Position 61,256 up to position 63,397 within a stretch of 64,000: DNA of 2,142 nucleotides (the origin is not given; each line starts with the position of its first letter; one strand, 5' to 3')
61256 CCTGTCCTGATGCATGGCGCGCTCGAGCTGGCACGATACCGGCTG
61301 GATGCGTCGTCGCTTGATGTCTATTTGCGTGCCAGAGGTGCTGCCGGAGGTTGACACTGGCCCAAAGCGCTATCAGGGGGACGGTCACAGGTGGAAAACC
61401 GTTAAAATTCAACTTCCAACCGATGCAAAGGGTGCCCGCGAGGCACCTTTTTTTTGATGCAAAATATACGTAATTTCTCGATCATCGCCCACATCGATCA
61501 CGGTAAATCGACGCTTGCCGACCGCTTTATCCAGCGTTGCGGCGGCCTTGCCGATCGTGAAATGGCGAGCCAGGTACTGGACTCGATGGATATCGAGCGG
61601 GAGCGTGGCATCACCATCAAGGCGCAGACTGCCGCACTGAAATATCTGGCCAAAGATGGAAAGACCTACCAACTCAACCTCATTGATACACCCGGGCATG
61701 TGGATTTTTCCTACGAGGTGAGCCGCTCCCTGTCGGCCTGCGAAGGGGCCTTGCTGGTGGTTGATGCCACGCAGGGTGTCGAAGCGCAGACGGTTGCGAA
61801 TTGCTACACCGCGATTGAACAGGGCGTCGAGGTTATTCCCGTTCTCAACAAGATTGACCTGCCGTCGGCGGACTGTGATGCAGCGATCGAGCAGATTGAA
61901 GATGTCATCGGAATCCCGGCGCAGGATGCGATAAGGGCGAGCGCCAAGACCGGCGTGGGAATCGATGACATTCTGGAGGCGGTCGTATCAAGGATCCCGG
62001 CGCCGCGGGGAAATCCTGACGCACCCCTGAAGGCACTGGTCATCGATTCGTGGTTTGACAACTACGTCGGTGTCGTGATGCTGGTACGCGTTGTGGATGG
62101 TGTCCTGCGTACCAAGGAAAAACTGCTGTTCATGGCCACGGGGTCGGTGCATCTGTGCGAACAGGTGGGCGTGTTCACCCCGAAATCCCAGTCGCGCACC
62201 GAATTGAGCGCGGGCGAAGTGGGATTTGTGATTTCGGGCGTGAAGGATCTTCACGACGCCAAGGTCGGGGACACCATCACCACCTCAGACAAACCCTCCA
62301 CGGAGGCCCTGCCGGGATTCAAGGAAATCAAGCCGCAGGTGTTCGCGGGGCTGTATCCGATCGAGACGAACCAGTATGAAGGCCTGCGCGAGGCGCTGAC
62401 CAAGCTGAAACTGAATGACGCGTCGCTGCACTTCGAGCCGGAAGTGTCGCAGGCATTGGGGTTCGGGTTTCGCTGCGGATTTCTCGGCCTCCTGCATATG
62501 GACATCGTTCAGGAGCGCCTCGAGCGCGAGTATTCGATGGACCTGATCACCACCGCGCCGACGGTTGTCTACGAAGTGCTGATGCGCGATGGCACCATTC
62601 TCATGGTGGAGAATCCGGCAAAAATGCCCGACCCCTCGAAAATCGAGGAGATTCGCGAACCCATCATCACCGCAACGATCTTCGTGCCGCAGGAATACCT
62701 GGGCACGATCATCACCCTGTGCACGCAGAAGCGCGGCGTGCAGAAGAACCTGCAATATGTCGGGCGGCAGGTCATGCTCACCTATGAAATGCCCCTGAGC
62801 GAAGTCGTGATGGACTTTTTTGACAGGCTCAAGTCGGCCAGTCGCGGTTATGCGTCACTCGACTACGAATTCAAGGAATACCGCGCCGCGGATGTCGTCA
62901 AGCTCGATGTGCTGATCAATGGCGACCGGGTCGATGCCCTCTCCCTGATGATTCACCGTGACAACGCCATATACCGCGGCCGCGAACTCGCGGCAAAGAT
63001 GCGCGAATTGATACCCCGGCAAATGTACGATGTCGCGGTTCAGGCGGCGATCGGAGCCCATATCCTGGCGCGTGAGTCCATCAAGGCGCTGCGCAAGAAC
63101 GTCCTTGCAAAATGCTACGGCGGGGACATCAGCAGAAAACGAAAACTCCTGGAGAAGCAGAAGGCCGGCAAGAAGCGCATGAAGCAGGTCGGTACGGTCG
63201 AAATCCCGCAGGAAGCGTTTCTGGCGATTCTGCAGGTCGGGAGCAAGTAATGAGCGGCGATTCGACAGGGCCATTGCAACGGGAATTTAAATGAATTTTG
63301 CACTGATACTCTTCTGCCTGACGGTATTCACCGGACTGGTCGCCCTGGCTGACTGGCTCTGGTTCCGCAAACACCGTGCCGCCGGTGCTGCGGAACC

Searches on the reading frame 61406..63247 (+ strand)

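Call 79: search_protein_families(library=pfam, proteins=[window:61406-63247:+], max_evalue=0.00001)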
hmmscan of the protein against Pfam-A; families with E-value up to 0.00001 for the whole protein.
window:61406-63247:+ (614 aa): 4 families
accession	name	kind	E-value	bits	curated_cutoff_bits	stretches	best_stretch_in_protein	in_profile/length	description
PF00009.33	GTP_EFTU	-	9.8e-55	185.5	26.5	1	20-198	2-187/188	Elongation factor Tu GTP binding domain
PF06421.17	LepA_C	-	5.9e-48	161.9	29.7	1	504-610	1-107/107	GTP-binding protein LepA C-terminus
PF00679.30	EFG_C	-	4.4e-22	78.3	27.9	1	416-501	2-87/89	Elongation factor G C-terminus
PF03144.31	GTP_EFTU_D2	-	4.4e-09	37.1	30.3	1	222-292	1-73/73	Elongation factor Tu domain 2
